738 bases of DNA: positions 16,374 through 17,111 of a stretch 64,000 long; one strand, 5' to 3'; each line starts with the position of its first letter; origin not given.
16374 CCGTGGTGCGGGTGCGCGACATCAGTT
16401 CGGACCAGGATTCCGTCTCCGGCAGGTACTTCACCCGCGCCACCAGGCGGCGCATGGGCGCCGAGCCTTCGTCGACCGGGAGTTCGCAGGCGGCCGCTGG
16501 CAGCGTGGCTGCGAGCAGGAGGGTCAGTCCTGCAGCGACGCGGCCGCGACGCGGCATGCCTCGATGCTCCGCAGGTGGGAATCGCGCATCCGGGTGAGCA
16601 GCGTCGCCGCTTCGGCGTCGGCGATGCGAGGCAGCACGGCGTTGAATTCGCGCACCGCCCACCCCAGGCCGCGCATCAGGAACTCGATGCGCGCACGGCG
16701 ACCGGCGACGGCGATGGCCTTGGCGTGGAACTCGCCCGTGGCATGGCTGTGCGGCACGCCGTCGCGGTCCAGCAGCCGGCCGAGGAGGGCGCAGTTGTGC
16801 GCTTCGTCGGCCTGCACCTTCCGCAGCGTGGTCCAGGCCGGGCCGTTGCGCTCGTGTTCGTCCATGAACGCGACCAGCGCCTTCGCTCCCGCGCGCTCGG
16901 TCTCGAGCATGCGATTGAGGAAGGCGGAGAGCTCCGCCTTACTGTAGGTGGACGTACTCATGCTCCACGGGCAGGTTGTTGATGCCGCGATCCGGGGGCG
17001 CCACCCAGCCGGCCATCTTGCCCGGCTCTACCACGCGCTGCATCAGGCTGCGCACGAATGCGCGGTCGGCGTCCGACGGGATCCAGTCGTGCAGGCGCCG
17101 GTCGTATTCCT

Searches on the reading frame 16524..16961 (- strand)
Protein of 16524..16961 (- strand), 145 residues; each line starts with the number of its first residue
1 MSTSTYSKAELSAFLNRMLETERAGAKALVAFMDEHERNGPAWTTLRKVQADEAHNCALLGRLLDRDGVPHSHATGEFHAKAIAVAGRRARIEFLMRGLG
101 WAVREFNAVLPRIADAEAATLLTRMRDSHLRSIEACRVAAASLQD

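Call 20: search_protein_families(library=ncbifam, proteins=[window:16524-16961:-], max_evalue=0.00001)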
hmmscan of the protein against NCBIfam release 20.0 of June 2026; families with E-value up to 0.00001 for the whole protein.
window:16524-16961:- (145 aa): 0 families

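Call 23: search_protein_families(library=pfam, proteins=[window:16524-16961:-], max_evalue=0.00001)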
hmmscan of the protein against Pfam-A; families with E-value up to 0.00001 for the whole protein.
window:16524-16961:- (145 aa): 1 family
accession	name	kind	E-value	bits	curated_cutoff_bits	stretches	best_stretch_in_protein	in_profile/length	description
PF19825.5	DUF6306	-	6.6e-24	85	23.7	1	10-135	2-126/129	Domain of unknown function (DUF6306)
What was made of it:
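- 16524..16961 (-): DUF6306 gene at the position where boxA normally sits. It is predicted to be a ferritin-like four-helix bundle with invariant Glu/His/Cys residues. Pfam PF19825 (call 23).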

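Call 55: find_homologous_proteins(query=window:16524-16961:-, max_evalue=0.00001)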
Query window:16524-16961:- (145 aa): 1218 proteins with E <= 0.00001 among 1281 candidates; the best 120 are listed.
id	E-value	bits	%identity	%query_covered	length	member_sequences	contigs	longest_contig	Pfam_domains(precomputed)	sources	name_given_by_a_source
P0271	8.0e-83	293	94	100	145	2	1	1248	PF19825.5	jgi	-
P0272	7.0e-82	290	92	100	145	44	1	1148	PF19825.5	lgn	-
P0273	5.0e-81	287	92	100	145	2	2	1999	PF19825.5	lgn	-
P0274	6.3e-81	287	92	100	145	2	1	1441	PF19825.5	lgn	-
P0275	7.3e-79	280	89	100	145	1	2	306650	PF19825.5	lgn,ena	-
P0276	5.0e-78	277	88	100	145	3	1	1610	PF19825.5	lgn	-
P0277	1.1e-77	276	90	100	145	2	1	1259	PF19825.5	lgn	-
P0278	4.3e-77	274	87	100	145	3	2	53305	PF19825.5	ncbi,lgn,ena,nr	ncbi:MAG: DUF6306 domain-containing protein [Proteobacteria bacterium]|nr:DUF6306 domain-containing 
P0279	2.3e-76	272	87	100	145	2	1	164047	PF19825.5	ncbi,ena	-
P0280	3.2e-74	265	83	100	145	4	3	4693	PF19825.5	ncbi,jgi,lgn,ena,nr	ncbi:MAG: hypothetical protein FJY43_10685 [Betaproteobacteria bacterium]|nr:hypothetical protein [B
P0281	7.1e-64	232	80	94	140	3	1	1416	PF19825.5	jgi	jgi:nitronate monooxygenase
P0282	1.9e-63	230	86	88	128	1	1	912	PF19825.5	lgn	-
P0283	2.6e-58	214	70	100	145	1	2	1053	PF19825.5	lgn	-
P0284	1.4e-57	211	72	94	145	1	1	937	PF19825.5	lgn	-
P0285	5.2e-57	209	67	100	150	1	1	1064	PF19825.5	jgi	jgi:nitronate monooxygenase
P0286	7.9e-57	209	70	98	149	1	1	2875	PF19825.5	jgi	-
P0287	8.8e-57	209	68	99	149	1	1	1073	PF19825.5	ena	-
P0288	1.1e-56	208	73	93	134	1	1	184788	PF19825.5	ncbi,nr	ncbi:MAG: DUF6306 domain-containing protein [Burkholderiales bacterium]|nr:DUF6306 domain-containing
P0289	1.3e-56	208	68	100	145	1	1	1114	PF19825.5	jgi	-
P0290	1.7e-56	208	73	93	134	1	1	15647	PF19825.5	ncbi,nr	ncbi:MAG: DUF6306 domain-containing protein [Burkholderiales bacterium]|nr:DUF6306 domain-containing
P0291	1.8e-56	208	69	99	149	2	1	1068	PF19825.5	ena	-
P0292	2.9e-56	207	72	94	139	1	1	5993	PF19825.5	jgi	jgi:nitronate monooxygenase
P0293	8.6e-56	206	66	99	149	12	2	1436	PF19825.5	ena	-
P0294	8.7e-56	206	68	99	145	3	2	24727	PF19825.5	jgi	-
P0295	1.4e-55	205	75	88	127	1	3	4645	PF19825.5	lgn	-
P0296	1.7e-55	205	68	99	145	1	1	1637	PF19825.5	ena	-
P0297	1.7e-55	205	66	100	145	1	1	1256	PF19825.5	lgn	-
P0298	2.1e-55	204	66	99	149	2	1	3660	PF19825.5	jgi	jgi:nitronate monooxygenase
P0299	2.2e-55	204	76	88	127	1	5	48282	PF19825.5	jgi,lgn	jgi:nitronate monooxygenase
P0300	2.6e-55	204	76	88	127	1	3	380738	PF19825.5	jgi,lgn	jgi:nitronate monooxygenase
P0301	2.8e-55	204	75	88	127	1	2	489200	PF19825.5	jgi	jgi:nitronate monooxygenase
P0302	3.5e-55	204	66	99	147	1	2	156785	PF19825.5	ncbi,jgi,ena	-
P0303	4.1e-55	203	67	99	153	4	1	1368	PF19825.5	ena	-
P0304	5.9e-55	203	75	88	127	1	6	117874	PF19825.5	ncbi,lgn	ncbi:MAG: DUF6306 domain-containing protein [Pseudomonadota bacterium]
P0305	5.9e-55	203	63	99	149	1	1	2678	PF19825.5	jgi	-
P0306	1.0e-54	202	74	88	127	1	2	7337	PF19825.5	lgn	-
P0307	1.2e-54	202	68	100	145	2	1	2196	PF19825.5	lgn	-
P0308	1.4e-54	202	74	88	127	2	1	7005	PF19825.5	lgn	-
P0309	1.4e-54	202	67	99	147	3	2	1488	PF19825.5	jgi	-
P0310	1.6e-54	201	65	99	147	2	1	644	PF19825.5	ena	-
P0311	1.6e-54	201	75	88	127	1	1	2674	PF19825.5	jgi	-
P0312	2.1e-54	201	68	92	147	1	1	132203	PF19825.5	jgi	jgi:nitronate monooxygenase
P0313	2.4e-54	201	66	100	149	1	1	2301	PF19825.5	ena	-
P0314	2.5e-54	201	65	99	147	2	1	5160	PF19825.5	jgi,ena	-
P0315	3.9e-54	200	74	88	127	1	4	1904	PF19825.5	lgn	-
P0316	5.2e-54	200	64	99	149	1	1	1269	PF19825.5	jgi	jgi:nitronate monooxygenase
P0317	7.1e-54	199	64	99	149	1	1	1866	PF19825.5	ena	-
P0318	7.3e-54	199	66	99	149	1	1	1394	PF19825.5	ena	-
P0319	1.1e-53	199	65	99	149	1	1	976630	PF19825.5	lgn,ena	-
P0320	2.0e-53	198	71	87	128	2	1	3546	PF19825.5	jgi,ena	-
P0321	2.4e-53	198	64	100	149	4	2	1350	PF19825.5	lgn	-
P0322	2.6e-53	197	66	100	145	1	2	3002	PF19825.5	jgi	jgi:nitronate monooxygenase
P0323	2.6e-53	197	73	88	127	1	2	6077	PF19825.5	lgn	-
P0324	2.8e-53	197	65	99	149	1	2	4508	PF19825.5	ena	-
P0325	2.8e-53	197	65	99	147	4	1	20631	PF19825.5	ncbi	ncbi:MAG: DUF6306 domain-containing protein [Pseudomonadota bacterium]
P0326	6.1e-53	196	65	99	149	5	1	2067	PF19825.5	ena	-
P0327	6.7e-53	196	81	77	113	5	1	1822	PF19825.5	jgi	jgi:nitronate monooxygenase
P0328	7.1e-53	196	64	99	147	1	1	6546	PF19825.5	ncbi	ncbi:MAG: DUF6306 domain-containing protein [Burkholderiales bacterium]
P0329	7.7e-53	196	62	99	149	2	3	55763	PF19825.5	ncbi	-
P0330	9.0e-53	196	66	99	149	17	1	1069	PF19825.5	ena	-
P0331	1.1e-52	196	65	99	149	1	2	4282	PF19825.5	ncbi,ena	-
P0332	1.7e-52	195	64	100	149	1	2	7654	PF19825.5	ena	-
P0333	1.8e-52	195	63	100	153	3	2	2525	PF19825.5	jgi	jgi:uncharacterized protein DUF6306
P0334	1.8e-52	195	62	98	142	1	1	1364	PF19825.5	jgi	jgi:hypothetical protein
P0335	2.0e-52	195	65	99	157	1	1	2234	PF19825.5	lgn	-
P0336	2.6e-52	194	73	88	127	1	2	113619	PF19825.5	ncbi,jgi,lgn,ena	jgi:nitronate monooxygenase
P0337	2.6e-52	194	64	99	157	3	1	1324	PF19825.5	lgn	-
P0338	5.4e-52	193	64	99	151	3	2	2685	PF19825.5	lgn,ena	-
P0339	6.4e-52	193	67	97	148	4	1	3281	PF19825.5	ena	-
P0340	7.3e-52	193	63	99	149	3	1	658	PF19825.5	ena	-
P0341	9.1e-52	193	74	87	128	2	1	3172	PF19825.5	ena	-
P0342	1.1e-51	192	63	99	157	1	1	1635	PF19825.5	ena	-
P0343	1.3e-51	192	65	99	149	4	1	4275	PF19825.5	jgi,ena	-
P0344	1.5e-51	192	63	99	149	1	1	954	PF19825.5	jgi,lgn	jgi:nitronate monooxygenase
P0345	1.5e-51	192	64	100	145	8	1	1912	PF19825.5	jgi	jgi:nitronate monooxygenase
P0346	1.6e-51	192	71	87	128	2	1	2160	PF19825.5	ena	-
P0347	1.7e-51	192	64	100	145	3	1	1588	PF19825.5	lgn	-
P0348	1.8e-51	192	71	87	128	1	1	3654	PF19825.5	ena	-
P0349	2.8e-51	191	71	87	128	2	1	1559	PF19825.5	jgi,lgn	jgi:nitronate monooxygenase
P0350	3.0e-51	191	63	99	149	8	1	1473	PF19825.5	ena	-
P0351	3.0e-51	191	64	99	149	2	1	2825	PF19825.5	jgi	-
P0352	5.3e-51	190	61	99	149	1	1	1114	PF19825.5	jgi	jgi:nitronate monooxygenase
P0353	7.2e-51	190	65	91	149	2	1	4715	PF19825.5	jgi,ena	-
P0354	9.7e-51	189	63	100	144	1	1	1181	PF19825.5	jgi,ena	-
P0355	1.0e-50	189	63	99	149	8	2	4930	PF19825.5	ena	-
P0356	1.2e-50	189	63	100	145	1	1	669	PF19825.5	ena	-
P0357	1.4e-50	189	63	100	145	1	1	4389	PF19825.5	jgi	jgi:nitronate monooxygenase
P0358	1.4e-50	189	69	85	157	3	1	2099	PF19825.5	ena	-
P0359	1.8e-50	188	63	100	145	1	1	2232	PF19825.5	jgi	jgi:nitronate monooxygenase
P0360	1.9e-50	188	73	82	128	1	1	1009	PF19825.5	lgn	-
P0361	1.9e-50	188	65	97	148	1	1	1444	PF19825.5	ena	-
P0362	2.1e-50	188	68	90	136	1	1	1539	PF19825.5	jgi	jgi:nitronate monooxygenase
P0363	2.5e-50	188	64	95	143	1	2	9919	PF19825.5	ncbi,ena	-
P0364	3.1e-50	188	60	100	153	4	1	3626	PF19825.5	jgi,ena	-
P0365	3.2e-50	188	62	97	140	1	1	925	PF19825.5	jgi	jgi:Domain of unknown function (DUF6306)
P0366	3.6e-50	187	64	99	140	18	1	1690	PF19825.5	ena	-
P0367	3.7e-50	187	69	92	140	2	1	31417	PF19825.5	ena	-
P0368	3.8e-50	187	68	88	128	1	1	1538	PF19825.5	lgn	-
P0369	4.1e-50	187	69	85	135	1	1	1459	PF19825.5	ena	-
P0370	4.5e-50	187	63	99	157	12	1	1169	PF19825.5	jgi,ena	-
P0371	5.4e-50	187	65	94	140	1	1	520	PF19825.5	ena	-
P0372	5.7e-50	187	61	99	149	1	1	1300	PF19825.5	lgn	-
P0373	6.9e-50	186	65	94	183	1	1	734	PF19825.5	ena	-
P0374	7.5e-50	186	66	92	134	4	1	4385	PF19825.5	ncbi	-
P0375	9.5e-50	186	62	99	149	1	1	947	PF19825.5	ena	-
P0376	9.6e-50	186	63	99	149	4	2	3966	PF19825.5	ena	-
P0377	9.7e-50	186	66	90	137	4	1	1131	PF19825.5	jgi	jgi:nitronate monooxygenase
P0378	9.7e-50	186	62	100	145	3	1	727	PF19825.5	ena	-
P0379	1.0e-49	186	68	92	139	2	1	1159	PF19825.5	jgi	-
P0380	1.3e-49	186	65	94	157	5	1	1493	PF19825.5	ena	-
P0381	1.6e-49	185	69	85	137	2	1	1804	PF19825.5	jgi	jgi:nitronate monooxygenase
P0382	1.6e-49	185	63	94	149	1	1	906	PF19825.5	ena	-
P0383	1.7e-49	185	62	99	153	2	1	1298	PF19825.5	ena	-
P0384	1.8e-49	185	62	99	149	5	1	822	PF19825.5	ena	-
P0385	1.8e-49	185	69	87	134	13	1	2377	PF19825.5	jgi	jgi:hypothetical protein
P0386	2.1e-49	185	69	85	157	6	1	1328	PF19825.5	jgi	jgi:nitronate monooxygenase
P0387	2.7e-49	184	61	100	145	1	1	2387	PF19825.5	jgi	-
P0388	2.9e-49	184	64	99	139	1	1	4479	PF19825.5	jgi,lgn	jgi:nitronate monooxygenase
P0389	3.1e-49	184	64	94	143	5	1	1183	PF19825.5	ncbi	-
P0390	3.3e-49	184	61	99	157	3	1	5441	PF19825.5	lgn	-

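Call 59: predict_structure(alignment_id=A3)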
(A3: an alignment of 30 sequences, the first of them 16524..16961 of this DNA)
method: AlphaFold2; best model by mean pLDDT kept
length: 145 residues; sequences in the alignment: 30
mean_pLDDT: 94.5   pTM: 0.87
mean pLDDT of the five models: 94.5, 94.1, 93.9, 92.7, 92.2
residues with pLDDT >= 90: 131; 70-90: 11; 50-70: 1; < 50: 2
segments of 3 or more residues with pLDDT < 50: none
pLDDT, mean of each block of 10 residues (from residue 1): 77 96 96 96 98 98 96 88 94 97 97 96 98 98 90
secondary structure, 60 per line:
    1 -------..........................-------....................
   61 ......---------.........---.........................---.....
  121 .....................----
elements in order: H8-33 H41-66 H76-84 H88-112 H116-141
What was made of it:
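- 16524..16961 (-): The AF2 model has pLDDT 94.5 (call 59).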

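Call 63: fold_search(model_id=the predicted structure, library=pdb)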
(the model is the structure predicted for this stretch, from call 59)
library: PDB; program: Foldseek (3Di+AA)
matches with E <= 10: 807; with E <= 0.001: 0
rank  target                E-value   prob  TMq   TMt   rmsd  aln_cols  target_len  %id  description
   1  3fse_A                5.5e-03  1.00  0.74  0.34   5.4       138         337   13  Crystal structure of a two-domain protein containing dj-1/thij/pfpi-like and ferritin-like domains (ava_4496) from ana (released 2009-02-03)
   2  3bt5                  6.4e-03  1.00  0.76  0.73   3.2       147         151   16  Crystal structure of DUF305 fragment from Deinococcus radiodurans (released 2008-01-15)
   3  4etr_B                8.7e-03  1.00  0.69  0.81   3.8       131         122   19  X-ray structure of PA2169 from Pseudomonas aeruginosa (released 2013-01-09)
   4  4etr_A                1.3e-02  1.00  0.71  0.84   3.6       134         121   19  X-ray structure of PA2169 from Pseudomonas aeruginosa (released 2013-01-09)
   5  2gyq_B                1.4e-02  1.00  0.63  0.59   5.9       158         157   12  YcfI, a putative structural protein from Rhodopseudomonas palustris. (released 2006-06-13)
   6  3fse_B                1.6e-02  1.00  0.75  0.33   4.9       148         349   13  Crystal structure of a two-domain protein containing dj-1/thij/pfpi-like and ferritin-like domains (ava_4496) from ana (released 2009-02-03)
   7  2c41_A                1.6e-02  1.00  0.63  0.60   4.0       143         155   14  X-ray structure of Dps from Thermosynechococcus elongatus (released 2006-10-11)
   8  2c41_F                1.8e-02  1.00  0.53  0.50   5.3       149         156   15  X-ray structure of Dps from Thermosynechococcus elongatus (released 2006-10-11)
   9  8ff9_A                2.1e-02  1.00  0.75  0.71   3.1       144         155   17  Crystal structure of Apo Dps protein (PA0962) from Pseudomonas aeruginosa (orthorhombic form) (released 2023-03-08)
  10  2bjy_A                2.1e-02  1.00  0.58  0.56   4.7       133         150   16  The X-ray crystal structure of Listeria innocua Dps H31G-H43G mutant. (released 2005-02-10)
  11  2gyq_A                2.1e-02  1.00  0.59  0.54   4.9       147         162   12  YcfI, a putative structural protein from Rhodopseudomonas palustris. (released 2006-06-13)
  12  2c41_C                2.1e-02  1.00  0.54  0.51   5.0       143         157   16  X-ray structure of Dps from Thermosynechococcus elongatus (released 2006-10-11)
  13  3hiu_D                2.4e-02  1.00  0.75  0.72   3.2       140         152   11  The crystal structure of protein (XCC3681) from Xanthomonas campestris pv. campestris str. ATCC 33913 (released 2009-07-14)
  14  2c41_B                2.8e-02  1.00  0.52  0.49   5.3       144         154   16  X-ray structure of Dps from Thermosynechococcus elongatus (released 2006-10-11)
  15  2bk6_C                3.2e-02  1.00  0.59  0.56   5.5       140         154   16  The X-ray crystal structure of the Listeria innocua H31G Dps mutant. (released 2005-02-14)
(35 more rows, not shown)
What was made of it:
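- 16524..16961 (-): Foldseek finds ferritin-like, PA2169, Rv2844 and Dps folds at TMq 0.7-0.8 but with weak E-values (call 63).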

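Call 70: find_encoding_contigs(protein=P0319, flank=9000, max_places=1)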
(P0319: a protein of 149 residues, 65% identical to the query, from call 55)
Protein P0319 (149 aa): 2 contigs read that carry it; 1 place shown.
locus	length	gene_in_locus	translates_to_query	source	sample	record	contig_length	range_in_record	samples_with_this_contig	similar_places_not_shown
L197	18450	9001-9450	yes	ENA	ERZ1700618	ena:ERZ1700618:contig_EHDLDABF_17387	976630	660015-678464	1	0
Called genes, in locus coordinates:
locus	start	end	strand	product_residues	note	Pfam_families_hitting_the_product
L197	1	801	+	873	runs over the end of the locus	PF17900:Peptidase_M1_N, PF01433:Peptidase_M1, PF11838:ERAP1_C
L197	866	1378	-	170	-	-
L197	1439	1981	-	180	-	PF00535:Glycos_transf_2, PF10111:Glyco_tranf_2_2 (faint)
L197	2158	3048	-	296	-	PF23678:YqhI, PF01738:DLH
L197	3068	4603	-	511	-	PF00501:AMP-binding, PF13193:AMP-binding_C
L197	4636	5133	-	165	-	PF00258:Flavodoxin_1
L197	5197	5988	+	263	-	PF13560:HTH_31 (weak), PF01381:HTH_3, PF13671:AAA_33 (faint), PF01202:SKI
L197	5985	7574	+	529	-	PF00378:ECH_1, PF16113:ECH_2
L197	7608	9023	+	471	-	-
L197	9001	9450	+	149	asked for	PF19825:DUF6306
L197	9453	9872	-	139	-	-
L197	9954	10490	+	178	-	PF04279:IspA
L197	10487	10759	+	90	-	PF01722:BolA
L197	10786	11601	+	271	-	PF13624:SurA_N_3 (weak), PF13145:Rotamase_2, PF13616:Rotamase_3, PF00639:Rotamase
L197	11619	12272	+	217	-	PF13302:Acetyltransf_3, PF00583:Acetyltransf_1 (weak)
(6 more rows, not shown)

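Call 71: find_encoding_contigs(protein=P0302, flank=9000, max_places=1)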
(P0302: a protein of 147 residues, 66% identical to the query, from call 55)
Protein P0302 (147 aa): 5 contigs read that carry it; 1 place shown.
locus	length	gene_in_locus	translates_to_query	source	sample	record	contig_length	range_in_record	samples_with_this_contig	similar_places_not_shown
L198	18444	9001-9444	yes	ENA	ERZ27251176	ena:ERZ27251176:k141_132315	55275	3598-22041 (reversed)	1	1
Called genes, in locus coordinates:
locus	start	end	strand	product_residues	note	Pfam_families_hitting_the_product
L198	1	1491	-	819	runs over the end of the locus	PF01315:Ald_Xan_dh_C, PF02738:MoCoBD_1, PF20256:MoCoBD_2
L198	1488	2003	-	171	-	PF13085:Fer2_3 (weak), PF00111:Fer2, PF01799:Fer2_2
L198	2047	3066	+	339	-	PF08240:ADH_N, PF00107:ADH_zinc_N, PF13602:ADH_zinc_N_2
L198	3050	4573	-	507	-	PF00501:AMP-binding, PF13193:AMP-binding_C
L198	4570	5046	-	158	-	PF00258:Flavodoxin_1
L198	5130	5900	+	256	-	PF01381:HTH_3, PF13560:HTH_31 (weak), PF13238:AAA_18 (weak), PF13671:AAA_33 (weak), PF01202:SKI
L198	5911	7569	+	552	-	PF00378:ECH_1, PF16113:ECH_2 (weak)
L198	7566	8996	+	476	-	-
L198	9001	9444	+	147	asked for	PF19825:DUF6306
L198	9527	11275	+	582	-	PF00501:AMP-binding, PF23562:AMP-binding_C_3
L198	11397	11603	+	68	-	-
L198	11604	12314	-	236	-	PF12796:Ank_2, PF13606:Ank_3 (faint), PF13637:Ank_4 (weak), PF00023:Ank (weak), PF13637:Ank_4, PF13857:Ank_5, PF00023:Ank (weak)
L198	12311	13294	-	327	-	PF24684:Vgb_lyase, PF07494:Reg_prop (faint), PF20067:SSL_N (faint), PF08450:SGL (faint), PF24684:Vgb_lyase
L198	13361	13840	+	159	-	PF04828:GFA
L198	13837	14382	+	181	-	PF04279:IspA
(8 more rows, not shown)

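Call 72: find_encoding_contigs(protein=P0312, flank=9000, max_places=1)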
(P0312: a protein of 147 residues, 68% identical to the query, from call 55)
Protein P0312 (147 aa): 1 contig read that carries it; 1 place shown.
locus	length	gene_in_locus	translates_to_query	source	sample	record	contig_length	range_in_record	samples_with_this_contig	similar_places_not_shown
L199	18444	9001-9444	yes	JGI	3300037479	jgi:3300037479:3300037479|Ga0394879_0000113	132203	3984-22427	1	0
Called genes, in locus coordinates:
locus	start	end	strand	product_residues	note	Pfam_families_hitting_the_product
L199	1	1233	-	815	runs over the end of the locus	PF01315:Ald_Xan_dh_C, PF02738:MoCoBD_1, PF20256:MoCoBD_2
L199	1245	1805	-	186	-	PF00111:Fer2, PF01799:Fer2_2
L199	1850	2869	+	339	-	PF08240:ADH_N, PF00107:ADH_zinc_N, PF13602:ADH_zinc_N_2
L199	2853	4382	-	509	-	PF00501:AMP-binding, PF13193:AMP-binding_C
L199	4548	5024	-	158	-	PF00258:Flavodoxin_1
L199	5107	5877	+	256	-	PF01381:HTH_3, PF13560:HTH_31, PF13238:AAA_18 (weak), PF13671:AAA_33, PF01202:SKI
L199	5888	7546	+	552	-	PF00378:ECH_1, PF16113:ECH_2 (weak)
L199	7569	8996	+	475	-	-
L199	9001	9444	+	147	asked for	PF19825:DUF6306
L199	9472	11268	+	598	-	PF00501:AMP-binding, PF23562:AMP-binding_C_3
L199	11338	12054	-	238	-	-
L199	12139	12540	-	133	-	PF02627:CMD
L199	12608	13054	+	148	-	PF04828:GFA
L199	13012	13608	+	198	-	PF04279:IspA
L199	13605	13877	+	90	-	PF01722:BolA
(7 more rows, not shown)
